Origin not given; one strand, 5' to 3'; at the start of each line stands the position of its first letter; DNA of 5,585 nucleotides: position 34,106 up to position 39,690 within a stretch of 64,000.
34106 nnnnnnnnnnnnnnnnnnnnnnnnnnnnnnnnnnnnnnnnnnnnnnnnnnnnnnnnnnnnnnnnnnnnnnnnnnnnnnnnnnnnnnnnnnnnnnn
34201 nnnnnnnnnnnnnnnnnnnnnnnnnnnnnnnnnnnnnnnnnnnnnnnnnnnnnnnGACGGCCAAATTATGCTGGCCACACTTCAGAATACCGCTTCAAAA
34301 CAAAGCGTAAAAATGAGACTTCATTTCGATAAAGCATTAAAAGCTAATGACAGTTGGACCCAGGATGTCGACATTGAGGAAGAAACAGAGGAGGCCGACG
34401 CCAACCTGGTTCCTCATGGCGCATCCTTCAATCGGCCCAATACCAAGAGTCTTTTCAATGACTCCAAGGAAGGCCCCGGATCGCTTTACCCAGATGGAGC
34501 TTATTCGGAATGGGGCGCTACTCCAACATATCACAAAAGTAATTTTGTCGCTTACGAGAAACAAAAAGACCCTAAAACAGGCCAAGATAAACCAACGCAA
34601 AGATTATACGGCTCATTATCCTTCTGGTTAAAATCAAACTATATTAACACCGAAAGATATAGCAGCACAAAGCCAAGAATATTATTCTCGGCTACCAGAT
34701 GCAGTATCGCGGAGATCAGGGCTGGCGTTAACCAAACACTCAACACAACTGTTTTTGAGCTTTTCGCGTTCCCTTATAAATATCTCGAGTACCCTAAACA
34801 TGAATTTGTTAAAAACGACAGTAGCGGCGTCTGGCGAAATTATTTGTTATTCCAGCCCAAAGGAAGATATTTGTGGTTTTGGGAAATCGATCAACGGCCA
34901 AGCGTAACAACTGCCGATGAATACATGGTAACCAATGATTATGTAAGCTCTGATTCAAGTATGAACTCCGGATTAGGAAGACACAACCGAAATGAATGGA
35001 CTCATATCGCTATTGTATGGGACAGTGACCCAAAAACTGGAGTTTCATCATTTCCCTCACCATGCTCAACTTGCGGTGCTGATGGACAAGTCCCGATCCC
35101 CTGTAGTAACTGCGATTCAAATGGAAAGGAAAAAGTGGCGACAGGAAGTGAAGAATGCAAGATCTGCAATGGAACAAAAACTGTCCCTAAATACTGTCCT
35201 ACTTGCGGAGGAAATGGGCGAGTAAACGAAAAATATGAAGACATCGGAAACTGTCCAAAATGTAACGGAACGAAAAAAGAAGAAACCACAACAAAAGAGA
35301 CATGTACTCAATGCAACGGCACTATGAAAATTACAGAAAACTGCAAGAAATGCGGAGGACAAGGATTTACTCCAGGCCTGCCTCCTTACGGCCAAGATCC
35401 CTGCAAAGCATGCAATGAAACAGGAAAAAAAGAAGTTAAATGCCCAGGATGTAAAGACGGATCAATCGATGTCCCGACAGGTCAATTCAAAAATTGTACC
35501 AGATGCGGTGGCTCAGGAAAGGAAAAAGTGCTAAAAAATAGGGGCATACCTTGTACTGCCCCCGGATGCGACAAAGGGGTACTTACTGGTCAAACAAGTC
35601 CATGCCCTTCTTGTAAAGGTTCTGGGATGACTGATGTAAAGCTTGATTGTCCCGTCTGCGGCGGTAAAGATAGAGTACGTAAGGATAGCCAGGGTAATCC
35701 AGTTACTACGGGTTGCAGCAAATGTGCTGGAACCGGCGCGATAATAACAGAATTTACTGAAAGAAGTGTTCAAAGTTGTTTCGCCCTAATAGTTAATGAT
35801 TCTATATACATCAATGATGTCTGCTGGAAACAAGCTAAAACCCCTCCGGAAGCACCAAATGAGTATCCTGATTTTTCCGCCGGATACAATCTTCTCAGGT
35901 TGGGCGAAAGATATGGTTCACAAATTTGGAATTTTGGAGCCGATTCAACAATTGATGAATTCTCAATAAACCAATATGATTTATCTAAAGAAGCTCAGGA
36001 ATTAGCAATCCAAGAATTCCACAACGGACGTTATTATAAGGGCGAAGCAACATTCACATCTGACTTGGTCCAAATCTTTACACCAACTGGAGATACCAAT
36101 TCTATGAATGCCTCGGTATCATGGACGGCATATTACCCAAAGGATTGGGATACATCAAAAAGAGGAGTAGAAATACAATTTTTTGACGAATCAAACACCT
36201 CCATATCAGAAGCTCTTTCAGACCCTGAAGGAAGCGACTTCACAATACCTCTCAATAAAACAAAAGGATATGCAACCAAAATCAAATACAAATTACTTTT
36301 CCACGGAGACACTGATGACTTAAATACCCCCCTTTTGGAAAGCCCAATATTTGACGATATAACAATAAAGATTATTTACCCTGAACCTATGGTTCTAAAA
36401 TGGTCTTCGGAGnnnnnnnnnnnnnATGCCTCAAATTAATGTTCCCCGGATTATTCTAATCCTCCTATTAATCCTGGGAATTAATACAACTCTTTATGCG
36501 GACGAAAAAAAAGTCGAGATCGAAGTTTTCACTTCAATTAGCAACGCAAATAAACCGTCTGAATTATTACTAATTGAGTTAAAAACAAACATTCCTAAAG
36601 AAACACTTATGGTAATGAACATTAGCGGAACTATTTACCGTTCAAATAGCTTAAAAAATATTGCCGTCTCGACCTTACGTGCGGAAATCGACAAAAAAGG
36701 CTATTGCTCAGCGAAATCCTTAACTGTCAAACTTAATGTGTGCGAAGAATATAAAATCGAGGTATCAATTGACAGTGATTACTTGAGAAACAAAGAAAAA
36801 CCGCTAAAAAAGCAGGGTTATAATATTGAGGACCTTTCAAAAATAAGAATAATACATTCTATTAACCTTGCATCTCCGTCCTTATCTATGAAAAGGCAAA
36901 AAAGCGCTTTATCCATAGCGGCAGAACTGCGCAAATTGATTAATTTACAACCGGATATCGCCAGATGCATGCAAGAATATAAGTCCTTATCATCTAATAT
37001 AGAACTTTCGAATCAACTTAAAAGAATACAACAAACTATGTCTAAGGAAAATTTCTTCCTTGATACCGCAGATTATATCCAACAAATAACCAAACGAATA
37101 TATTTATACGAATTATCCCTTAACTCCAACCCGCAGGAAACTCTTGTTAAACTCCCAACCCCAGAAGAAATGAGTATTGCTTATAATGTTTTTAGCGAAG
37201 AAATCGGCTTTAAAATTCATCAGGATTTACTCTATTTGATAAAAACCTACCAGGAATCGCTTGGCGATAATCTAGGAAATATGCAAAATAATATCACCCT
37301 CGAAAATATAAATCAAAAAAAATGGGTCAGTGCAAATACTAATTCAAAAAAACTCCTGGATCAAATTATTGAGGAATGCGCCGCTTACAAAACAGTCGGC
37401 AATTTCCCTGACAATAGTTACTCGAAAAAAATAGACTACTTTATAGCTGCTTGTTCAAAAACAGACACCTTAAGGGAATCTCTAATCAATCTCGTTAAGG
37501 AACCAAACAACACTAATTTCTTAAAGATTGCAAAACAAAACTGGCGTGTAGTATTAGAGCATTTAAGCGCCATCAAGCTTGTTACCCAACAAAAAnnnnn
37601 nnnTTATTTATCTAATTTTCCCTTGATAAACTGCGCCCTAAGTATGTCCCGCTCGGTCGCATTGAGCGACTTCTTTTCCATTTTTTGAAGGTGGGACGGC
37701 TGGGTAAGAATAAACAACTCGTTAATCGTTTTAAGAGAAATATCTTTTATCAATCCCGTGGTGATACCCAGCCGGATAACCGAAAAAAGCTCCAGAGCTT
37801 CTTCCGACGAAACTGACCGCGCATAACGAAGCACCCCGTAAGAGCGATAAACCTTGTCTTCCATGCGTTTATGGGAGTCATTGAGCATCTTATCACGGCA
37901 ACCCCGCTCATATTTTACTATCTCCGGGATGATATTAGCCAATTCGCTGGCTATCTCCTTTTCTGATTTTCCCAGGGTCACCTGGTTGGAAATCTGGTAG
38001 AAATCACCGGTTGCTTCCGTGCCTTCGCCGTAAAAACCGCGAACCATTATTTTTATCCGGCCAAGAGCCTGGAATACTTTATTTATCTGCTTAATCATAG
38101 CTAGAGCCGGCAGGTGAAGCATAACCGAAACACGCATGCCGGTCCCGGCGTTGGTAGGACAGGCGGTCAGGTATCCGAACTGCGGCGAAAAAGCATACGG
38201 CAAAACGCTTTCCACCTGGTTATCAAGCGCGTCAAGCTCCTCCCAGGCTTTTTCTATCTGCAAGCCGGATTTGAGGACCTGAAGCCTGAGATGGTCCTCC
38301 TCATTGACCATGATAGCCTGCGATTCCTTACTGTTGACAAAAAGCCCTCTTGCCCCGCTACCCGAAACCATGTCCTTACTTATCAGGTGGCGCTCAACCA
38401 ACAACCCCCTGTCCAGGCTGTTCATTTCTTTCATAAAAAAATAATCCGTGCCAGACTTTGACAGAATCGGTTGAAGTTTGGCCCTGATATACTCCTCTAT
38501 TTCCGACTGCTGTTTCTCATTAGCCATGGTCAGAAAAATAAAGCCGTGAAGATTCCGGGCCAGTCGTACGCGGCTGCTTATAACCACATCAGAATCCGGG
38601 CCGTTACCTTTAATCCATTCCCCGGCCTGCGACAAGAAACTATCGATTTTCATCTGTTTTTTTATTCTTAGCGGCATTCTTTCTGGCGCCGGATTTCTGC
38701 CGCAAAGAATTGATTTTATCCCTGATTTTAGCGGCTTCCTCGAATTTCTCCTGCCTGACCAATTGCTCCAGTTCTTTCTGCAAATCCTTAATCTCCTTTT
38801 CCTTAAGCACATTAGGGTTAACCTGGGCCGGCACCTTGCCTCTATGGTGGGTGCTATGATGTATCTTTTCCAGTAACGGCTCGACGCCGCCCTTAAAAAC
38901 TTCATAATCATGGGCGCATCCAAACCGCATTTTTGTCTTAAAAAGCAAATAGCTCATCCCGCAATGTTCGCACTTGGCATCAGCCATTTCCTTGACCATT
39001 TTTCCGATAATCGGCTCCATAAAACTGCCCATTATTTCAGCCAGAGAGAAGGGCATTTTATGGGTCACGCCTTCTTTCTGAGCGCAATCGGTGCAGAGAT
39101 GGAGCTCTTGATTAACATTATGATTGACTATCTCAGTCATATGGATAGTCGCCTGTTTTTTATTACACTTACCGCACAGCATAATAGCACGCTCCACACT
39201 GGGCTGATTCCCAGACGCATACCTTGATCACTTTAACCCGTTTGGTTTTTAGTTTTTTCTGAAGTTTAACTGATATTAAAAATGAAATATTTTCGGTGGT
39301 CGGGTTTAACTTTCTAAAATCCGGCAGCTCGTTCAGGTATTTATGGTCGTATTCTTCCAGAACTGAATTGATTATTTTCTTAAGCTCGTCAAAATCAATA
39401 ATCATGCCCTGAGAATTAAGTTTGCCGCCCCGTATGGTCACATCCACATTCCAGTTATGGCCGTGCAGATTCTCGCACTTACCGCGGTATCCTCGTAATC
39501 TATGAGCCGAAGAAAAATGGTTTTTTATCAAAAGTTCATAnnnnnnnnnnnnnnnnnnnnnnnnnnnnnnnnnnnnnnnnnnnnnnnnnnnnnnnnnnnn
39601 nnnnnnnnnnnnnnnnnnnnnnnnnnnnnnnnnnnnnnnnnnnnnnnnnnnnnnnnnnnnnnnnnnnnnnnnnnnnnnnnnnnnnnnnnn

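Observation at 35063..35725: Fourteen DnaJ-like Cys pairs inserted into a LamG-like domain of an exported pilin-like protein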

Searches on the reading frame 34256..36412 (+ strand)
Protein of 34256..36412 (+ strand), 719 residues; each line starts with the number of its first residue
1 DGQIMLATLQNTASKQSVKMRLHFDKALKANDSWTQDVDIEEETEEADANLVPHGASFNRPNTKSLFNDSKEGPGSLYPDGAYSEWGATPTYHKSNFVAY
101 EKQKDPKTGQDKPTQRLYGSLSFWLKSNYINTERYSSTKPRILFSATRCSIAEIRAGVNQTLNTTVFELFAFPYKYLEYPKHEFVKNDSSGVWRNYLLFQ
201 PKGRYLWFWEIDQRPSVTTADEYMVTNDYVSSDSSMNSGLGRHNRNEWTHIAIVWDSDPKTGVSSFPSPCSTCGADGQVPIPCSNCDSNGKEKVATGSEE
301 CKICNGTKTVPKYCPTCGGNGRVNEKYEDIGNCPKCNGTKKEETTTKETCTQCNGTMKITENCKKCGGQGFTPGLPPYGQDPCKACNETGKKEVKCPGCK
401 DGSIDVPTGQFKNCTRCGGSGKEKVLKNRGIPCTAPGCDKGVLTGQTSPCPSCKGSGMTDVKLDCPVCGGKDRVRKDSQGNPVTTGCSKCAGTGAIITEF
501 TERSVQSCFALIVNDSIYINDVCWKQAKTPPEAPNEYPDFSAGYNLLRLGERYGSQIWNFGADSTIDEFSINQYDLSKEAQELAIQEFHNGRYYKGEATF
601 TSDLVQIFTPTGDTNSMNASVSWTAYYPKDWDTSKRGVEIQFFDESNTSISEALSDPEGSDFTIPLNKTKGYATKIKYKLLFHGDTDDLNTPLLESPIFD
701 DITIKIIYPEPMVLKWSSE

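Call 30: predict_structure(alignment_id=A1)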
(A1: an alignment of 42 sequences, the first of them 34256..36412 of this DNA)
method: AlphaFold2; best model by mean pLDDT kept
length: 719 residues; sequences in the alignment: 42
mean_pLDDT: 68.1   pTM: 0.66
mean pLDDT of the five models: 68.1, 64.8, 64.6, 64.1, 62.3
residues with pLDDT >= 90: 156; 70-90: 245; 50-70: 122; < 50: 196
segments of 3 or more residues with pLDDT < 50: 153-156, 215-220, 234-241, 263-277, 297-316, 318-333, 338-352, 354-451, 453-463
pLDDT, mean of each block of 10 residues (from residue 1): 85 81 88 77 80 78 80 81 87 76 79 82 89 69 83 51 70 75 55 56 75 49 73 48 74 88 45 49 85 57 38 43 33 48 35 43 40 31 31 32 32 36 29 30 35 44 55 73 79 74 78 90 61 57 77 71 92 91 94 94 92 88 94 93 97 96 86 89 88 93 91 71
secondary structure, 60 per line:
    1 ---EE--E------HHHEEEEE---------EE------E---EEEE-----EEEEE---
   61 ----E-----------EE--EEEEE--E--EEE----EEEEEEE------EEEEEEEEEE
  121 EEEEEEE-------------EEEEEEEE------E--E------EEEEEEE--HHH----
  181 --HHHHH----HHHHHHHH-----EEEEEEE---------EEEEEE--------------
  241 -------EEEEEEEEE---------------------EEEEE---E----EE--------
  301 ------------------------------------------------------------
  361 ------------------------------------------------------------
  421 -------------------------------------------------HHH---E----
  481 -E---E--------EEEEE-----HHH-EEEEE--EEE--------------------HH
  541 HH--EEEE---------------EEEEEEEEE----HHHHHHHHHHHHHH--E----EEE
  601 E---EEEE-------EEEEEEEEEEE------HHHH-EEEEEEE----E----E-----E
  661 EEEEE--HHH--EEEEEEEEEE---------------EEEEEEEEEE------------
elements in order (helices of 4 or more, strands of 3 or more residues): E18-22 E44-47 E53-57 E81-85 E91-93 E98-104 E111-127 E141-148 E165-171 H183-187 H192-199 E205-211 E221-226 E248-256 E278-282 E495-499 E509-513 E516-518 H539-542 E545-548 E564-572 H577-590 E598-601 E605-608 E616-626 H633-636 E638-644 E660-665 E673-682 E698-707

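Call 33: fold_search(model_id=the predicted structure, library=pdb)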
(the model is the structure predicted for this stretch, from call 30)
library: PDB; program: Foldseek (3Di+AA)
matches with E <= 10: 898; with E <= 0.001: 0
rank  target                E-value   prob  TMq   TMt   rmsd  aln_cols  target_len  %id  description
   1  3pty                  4.4e-03  0.92  0.09  0.17   7.7       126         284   12  Crystal structure of the C-terminal extracellular domain of Mycobacterium tuberculosis EmbC (released 2010-12-15)
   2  5azy_A                4.6e-03  1.00  0.10  0.50   7.8       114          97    8  Crystal structure of p24delta1 GOLD domain (Native 2) (released 2016-09-14)
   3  5azx_A                5.8e-03  0.98  0.10  0.45   7.2       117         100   10  Crystal structure of p24delta1 GOLD domain (native 1) (released 2016-09-14)
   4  5azy_B                5.8e-03  0.96  0.09  0.42   8.4       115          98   10  Crystal structure of p24delta1 GOLD domain (Native 2) (released 2016-09-14)
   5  3afg_B                6.1e-03  0.63  0.08  0.11  17.6       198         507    9  Crystal structure of ProN-Tk-SP from Thermococcus kodakaraensis (released 2010-08-04)
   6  7bvf_A                7.2e-03  0.95  0.09  0.06   9.3       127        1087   12  Cryo-EM structure of Mycobacterium tuberculosis arabinosyltransferase EmbA-EmbB-AcpM2 in complex with ethambutol (released 2020-04-29)
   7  3bfq_G                1.1e-02  0.96  0.10  0.37   5.9       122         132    9  Crystal structure of truncated FimG (FimGt) in complex with the donor strand peptide of FimF (DSF) (released 2008-03-04)
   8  7bve_A                1.1e-02  0.95  0.09  0.07   7.2       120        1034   14  Cryo-EM structure of Mycobacterium smegmatis arabinosyltransferase EmbC2-AcpM2 in complex with ethambutol (released 2020-04-29)
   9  2zez_A                1.1e-02  0.77  0.08  0.28   7.3       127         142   13  Family 16 Carbohydrate Binding Module-2 (released 2008-03-25)
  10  5azx_B                1.2e-02  0.99  0.10  0.53   6.9       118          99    8  Crystal structure of p24delta1 GOLD domain (native 1) (released 2016-09-14)
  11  2zez_C                1.2e-02  0.77  0.08  0.28   7.3       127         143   13  Family 16 Carbohydrate Binding Module-2 (released 2008-03-25)
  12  4b4q_B                1.3e-02  0.82  0.10  0.32  11.6       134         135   10  Crystal Structure of the lectin domain of F18 fimbrial adhesin FedF in complex with blood group A type 1 hexasaccharid (released 2012-08-15)
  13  8zj4_A                1.4e-02  0.90  0.10  0.11  13.0       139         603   13  trypsinogen-EP-N619A (released 2025-05-21)
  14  5iqo_A                1.4e-02  0.84  0.09  0.34   7.2       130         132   12  Crystal structure of the E. coli type 1 pilus subunit FimG (engineered variant with substitutions Q134E and S138E; N-t (released 2016-07-06)
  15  8iq9_A                1.5e-02  0.90  0.09  0.11   6.5       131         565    7  Crystal structure of trimeric K2-2 TSP in complex with tetrasaccharide and octasaccharide (released 2024-02-21)
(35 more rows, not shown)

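Call 37: search_solved_structures(query=A1, max_evalue=1, show_alignments=2)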
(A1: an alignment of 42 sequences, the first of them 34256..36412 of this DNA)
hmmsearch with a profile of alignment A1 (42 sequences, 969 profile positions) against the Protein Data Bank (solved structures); distinct sequences matched with E-value up to 1: 4.
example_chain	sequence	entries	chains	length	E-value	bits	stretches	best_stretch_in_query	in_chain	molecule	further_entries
5vtm_X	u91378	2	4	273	0.0016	20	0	157-235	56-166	Type II secretion system protein K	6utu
5hon_A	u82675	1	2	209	0.047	15.1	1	714-810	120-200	Extracellular arabinanase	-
6ype_A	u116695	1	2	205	0.082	14.3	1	697-754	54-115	Neuronal pentraxin-1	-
9lad_C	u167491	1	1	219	0.44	11.9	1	698-753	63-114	Neuronal pentraxin-2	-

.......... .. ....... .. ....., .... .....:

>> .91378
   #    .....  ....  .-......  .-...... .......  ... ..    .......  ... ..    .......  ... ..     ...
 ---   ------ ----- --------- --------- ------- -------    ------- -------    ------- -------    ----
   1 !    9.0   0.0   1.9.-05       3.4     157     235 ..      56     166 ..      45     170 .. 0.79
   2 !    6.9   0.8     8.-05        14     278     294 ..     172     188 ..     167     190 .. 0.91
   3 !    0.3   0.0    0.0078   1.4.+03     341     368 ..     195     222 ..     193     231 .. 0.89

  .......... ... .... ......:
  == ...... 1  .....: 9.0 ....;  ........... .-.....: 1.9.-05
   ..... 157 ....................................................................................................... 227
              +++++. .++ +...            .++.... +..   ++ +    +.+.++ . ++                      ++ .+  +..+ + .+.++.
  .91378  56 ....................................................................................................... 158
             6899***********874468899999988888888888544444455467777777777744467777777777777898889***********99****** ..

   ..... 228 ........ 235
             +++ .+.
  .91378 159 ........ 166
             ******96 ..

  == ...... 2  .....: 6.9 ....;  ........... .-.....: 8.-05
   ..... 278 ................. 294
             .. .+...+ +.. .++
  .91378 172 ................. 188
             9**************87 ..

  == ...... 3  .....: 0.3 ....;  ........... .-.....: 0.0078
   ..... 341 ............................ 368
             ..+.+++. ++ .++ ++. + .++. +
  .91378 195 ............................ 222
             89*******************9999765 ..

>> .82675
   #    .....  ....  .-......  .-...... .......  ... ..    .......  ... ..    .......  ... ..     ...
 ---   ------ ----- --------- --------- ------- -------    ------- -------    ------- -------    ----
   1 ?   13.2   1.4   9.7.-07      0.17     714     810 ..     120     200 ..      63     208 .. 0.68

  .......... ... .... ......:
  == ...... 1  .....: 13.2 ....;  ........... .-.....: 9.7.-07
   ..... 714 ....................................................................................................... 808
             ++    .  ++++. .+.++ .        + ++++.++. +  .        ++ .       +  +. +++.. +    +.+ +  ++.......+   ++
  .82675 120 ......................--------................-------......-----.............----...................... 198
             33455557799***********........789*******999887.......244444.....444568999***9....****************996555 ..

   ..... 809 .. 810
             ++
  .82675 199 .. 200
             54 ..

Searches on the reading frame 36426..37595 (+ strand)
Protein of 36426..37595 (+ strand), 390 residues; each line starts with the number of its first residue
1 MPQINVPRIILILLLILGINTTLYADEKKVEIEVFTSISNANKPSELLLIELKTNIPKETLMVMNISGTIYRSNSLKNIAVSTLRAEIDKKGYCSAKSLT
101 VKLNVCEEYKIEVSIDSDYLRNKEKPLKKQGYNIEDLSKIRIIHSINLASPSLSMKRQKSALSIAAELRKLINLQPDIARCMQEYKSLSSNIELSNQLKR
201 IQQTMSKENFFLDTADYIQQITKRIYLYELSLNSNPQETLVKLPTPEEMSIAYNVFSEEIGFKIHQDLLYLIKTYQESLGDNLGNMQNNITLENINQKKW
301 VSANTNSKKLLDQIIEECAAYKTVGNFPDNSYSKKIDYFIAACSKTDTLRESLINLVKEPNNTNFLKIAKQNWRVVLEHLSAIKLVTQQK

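Call 11: search_protein_families(library=pfam, proteins=[window:36426-37595:+], max_evalue=0.01)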
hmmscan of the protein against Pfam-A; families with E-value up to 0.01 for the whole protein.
window:36426-37595:+ (390 aa): 0 families

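Call 86: search_solved_structures(query=window:36426-37595:+, max_evalue=1)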
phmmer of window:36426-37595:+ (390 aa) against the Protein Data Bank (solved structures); distinct sequences matched with E-value up to 1: 0.

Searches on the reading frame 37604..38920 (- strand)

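Call 11: search_protein_families(library=pfam, proteins=[window:37604-38920:-], max_evalue=0.01)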
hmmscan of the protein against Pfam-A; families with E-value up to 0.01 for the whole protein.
window:37604-38920:- (438 aa): 1 family
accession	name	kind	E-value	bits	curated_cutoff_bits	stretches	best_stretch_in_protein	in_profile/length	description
PF00217.24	ATP-gua_Ptrans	-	1e-65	221.4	22.4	1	141-339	2-201/203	ATP:guanido phosphotransferase, C-terminal catalytic domain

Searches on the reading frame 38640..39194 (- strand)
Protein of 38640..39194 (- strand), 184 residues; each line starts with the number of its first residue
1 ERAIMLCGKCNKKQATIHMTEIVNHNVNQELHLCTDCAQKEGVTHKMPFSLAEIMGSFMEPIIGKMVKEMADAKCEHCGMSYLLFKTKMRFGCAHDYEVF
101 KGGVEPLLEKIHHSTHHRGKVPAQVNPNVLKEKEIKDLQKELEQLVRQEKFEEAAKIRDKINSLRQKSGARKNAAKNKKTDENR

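Call 85: search_protein_families(library=pfam, proteins=[window:38640-39194:-], max_evalue=0.00001)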
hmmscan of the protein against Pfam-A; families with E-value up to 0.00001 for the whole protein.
window:38640-39194:- (184 aa): 1 family
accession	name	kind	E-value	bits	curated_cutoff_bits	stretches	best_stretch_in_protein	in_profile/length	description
PF02151.25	UVR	-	1.2e-09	38.1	21.5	1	132-166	1-35/36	UvrB/uvrC motif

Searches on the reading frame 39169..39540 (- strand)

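Call 85: search_protein_families(library=pfam, proteins=[window:39169-39540:-], max_evalue=0.00001)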
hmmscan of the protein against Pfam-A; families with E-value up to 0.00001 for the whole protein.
window:39169-39540:- (123 aa): 1 family
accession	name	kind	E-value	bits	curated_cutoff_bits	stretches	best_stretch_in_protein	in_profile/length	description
PF01242.24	PTPS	-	6.4e-42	142.8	22.4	1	5-120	4-119/121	6-pyruvoyl tetrahydropterin synthase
